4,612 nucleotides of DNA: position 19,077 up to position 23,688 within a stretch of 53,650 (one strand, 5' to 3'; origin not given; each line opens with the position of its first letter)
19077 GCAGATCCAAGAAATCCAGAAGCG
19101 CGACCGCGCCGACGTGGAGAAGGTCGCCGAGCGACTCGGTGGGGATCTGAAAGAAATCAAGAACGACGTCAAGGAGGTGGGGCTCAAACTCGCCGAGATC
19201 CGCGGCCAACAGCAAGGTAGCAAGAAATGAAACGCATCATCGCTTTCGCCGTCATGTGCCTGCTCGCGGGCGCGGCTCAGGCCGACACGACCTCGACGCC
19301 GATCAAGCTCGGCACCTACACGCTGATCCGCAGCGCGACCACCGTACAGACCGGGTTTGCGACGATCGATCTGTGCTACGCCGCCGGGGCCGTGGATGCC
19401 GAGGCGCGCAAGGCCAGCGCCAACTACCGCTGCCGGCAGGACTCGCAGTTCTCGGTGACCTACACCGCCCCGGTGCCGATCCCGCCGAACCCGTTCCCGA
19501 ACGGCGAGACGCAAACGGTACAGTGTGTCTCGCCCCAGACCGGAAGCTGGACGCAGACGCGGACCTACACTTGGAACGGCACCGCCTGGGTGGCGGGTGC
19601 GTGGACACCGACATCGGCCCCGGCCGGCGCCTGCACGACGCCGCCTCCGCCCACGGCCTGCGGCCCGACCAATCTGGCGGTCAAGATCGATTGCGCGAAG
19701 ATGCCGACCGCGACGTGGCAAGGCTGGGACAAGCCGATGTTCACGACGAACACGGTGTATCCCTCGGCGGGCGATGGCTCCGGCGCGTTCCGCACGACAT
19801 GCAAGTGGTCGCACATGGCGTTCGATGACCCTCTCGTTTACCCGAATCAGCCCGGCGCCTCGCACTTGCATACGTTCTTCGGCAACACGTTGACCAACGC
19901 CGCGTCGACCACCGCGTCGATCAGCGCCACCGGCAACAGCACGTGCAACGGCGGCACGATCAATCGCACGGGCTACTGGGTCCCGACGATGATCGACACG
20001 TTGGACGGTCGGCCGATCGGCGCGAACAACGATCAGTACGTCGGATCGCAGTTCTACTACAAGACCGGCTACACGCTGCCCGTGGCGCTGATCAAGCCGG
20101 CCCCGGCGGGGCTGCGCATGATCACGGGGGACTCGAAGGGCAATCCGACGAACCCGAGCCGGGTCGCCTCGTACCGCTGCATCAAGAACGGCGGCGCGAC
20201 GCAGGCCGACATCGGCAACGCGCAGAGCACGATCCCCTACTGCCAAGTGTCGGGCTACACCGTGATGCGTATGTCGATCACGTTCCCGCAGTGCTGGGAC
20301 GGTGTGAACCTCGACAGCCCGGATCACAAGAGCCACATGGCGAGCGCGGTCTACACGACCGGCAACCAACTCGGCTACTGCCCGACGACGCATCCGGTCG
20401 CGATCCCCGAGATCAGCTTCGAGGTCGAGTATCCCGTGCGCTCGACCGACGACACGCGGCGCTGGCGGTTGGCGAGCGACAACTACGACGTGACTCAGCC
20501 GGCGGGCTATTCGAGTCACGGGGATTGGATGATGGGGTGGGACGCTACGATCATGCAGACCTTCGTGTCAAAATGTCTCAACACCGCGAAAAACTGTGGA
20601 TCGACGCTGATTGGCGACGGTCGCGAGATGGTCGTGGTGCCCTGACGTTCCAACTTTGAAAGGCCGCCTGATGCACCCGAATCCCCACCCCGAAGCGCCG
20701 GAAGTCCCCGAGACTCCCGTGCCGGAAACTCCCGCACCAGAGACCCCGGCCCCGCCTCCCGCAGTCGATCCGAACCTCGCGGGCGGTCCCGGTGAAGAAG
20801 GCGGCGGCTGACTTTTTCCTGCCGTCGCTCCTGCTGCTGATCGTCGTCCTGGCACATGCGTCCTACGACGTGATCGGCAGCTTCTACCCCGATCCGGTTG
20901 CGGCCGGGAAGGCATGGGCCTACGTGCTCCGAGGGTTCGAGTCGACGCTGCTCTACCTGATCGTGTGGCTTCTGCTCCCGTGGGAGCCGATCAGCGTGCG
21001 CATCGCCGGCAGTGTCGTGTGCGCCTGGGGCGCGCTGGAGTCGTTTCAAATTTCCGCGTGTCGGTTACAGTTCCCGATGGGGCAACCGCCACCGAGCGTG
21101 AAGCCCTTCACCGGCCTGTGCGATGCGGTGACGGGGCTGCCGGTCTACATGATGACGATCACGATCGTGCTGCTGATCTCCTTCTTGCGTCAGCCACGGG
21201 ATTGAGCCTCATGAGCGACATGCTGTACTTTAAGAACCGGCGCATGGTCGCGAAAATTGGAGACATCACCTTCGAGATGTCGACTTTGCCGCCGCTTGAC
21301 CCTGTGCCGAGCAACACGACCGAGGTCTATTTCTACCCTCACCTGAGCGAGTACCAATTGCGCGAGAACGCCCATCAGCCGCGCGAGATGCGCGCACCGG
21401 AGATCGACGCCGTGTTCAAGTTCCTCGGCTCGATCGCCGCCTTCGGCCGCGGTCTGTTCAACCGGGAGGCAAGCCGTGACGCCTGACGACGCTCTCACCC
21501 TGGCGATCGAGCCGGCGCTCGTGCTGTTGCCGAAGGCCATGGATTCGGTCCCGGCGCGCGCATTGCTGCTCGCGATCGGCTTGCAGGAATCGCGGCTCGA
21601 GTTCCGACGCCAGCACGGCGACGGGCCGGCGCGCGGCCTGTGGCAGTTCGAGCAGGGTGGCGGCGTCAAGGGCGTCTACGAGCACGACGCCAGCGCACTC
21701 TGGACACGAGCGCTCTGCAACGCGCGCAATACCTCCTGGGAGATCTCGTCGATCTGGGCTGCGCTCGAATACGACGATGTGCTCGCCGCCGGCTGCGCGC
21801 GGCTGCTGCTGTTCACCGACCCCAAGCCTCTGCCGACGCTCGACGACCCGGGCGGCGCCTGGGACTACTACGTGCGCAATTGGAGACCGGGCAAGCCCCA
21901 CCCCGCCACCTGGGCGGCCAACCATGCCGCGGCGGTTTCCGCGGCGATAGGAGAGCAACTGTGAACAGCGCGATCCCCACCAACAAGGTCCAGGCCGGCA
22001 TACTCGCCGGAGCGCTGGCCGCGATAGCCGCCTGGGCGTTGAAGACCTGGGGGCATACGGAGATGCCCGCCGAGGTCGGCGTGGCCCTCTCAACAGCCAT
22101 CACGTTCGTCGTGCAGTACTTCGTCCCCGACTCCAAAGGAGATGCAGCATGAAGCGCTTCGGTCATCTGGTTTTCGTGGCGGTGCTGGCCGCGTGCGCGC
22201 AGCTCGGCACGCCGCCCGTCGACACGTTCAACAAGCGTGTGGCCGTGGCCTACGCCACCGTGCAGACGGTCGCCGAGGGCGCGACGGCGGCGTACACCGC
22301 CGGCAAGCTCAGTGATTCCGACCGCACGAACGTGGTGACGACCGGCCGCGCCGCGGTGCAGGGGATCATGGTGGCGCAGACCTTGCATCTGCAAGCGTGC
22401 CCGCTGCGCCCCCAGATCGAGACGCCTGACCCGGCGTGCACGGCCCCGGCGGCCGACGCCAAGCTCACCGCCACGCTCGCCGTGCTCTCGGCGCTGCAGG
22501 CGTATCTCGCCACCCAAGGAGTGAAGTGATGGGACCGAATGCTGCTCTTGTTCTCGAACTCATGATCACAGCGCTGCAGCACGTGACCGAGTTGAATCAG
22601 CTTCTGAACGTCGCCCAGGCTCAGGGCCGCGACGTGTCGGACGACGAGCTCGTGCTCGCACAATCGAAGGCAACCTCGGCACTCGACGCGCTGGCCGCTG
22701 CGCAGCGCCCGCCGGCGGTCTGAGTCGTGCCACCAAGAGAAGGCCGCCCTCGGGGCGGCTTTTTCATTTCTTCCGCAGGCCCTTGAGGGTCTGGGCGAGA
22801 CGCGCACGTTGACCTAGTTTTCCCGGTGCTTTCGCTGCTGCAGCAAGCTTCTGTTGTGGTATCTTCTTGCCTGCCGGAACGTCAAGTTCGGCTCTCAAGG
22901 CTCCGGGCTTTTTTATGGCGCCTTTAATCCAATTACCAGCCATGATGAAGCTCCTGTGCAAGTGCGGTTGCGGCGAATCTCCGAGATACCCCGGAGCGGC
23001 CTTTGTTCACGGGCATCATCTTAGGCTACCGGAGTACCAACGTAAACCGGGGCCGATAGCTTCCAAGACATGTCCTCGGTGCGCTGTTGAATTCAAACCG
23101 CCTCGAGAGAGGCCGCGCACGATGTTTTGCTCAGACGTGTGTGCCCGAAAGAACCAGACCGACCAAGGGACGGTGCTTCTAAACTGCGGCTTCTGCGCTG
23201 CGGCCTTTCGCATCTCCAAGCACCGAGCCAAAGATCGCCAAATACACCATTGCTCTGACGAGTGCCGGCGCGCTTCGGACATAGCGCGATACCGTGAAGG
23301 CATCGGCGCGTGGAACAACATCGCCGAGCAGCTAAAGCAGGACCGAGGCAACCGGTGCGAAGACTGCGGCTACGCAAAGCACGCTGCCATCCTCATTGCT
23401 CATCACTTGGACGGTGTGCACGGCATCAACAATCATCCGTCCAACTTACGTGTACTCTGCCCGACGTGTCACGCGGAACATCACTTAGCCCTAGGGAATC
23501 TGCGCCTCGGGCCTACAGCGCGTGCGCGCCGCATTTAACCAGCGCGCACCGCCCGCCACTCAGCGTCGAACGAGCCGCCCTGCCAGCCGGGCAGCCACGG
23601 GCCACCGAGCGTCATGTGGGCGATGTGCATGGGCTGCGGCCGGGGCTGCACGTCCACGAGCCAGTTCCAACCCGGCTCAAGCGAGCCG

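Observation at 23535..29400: Ten-gene, translationally coupled glycosyl-/methyl-transferase cassette with no sugar-activation or export genes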

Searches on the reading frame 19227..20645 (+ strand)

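Call 19: search_protein_families(library=phrogs, proteins=[window:19227-20645:+], max_evalue=0.001)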
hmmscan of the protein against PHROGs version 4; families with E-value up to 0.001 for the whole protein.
window:19227-20645:+ (472 aa): 0 families

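Call 36: search_protein_families(library=pfam, proteins=[window:19227-20645:+], max_evalue=0.01)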
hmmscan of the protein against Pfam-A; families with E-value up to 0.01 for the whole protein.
window:19227-20645:+ (472 aa): 1 family
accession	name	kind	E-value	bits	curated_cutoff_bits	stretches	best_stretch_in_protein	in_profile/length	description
PF09362.15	DUF1996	-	2.6e-45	155.7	27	1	201-438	1-237/237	Domain of unknown function (DUF1996)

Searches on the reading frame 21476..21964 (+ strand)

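Call 19: search_protein_families(library=phrogs, proteins=[window:21476-21964:+], max_evalue=0.001)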
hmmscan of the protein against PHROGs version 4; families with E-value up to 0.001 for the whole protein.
window:21476-21964:+ (162 aa): 1 family
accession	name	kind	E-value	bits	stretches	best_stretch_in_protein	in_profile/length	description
phrog_3108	-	unknown function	3.4e-44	151.4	1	1-156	1-158/160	-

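Call 94: search_protein_families(library=pfam, proteins=[window:21476-21964:+], max_evalue=1)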
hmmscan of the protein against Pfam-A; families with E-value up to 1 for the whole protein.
window:21476-21964:+ (162 aa): 1 family
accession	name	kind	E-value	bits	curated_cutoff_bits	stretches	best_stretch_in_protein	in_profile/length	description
PF01464.25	SLT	-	0.22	11.5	21.3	1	29-59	15-44/117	Transglycosylase SLT domain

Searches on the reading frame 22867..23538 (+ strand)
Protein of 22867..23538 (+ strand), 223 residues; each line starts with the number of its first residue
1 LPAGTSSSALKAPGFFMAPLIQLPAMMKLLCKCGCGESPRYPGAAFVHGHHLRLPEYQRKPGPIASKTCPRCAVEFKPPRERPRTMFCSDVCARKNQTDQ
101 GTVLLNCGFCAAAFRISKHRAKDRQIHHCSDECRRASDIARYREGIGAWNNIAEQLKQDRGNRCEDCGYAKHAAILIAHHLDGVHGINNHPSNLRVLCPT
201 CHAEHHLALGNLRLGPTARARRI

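Call 19: search_protein_families(library=phrogs, proteins=[window:22867-23538:+], max_evalue=0.001)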
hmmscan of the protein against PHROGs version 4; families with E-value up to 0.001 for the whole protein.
window:22867-23538:+ (223 aa): 10 families
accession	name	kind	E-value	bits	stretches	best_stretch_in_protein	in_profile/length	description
phrog_1271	-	DNA, RNA and nucleotide metabolism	4.1e-21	76.8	1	61-206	172-316/361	HNH endonuclease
phrog_2255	-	DNA, RNA and nucleotide metabolism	1.5e-07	32.1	1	104-212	53-175/211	HNH endonuclease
phrog_30443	-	DNA, RNA and nucleotide metabolism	3.1e-06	28.5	1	146-204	46-103/121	HNH endonuclease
phrog_7785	-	DNA, RNA and nucleotide metabolism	1.7e-05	25.9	1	128-205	35-111/147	HNH endonuclease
phrog_119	-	DNA, RNA and nucleotide metabolism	4.7e-05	23.4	1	147-206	189-255/443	HNH endonuclease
phrog_8048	-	DNA, RNA and nucleotide metabolism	0.00019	21.7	1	148-206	163-227/273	HNH endonuclease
phrog_14736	-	DNA, RNA and nucleotide metabolism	0.00026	21.7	1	163-205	34-78/202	HNH endonuclease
phrog_144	-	DNA, RNA and nucleotide metabolism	0.00027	21.6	0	118-206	43-133/175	HNH endonuclease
phrog_4581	-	head and packaging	0.00028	21.4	1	137-209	42-112/395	terminase small subunit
phrog_3106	-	DNA, RNA and nucleotide metabolism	0.00047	20.9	0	105-207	99-222/252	HNH endonuclease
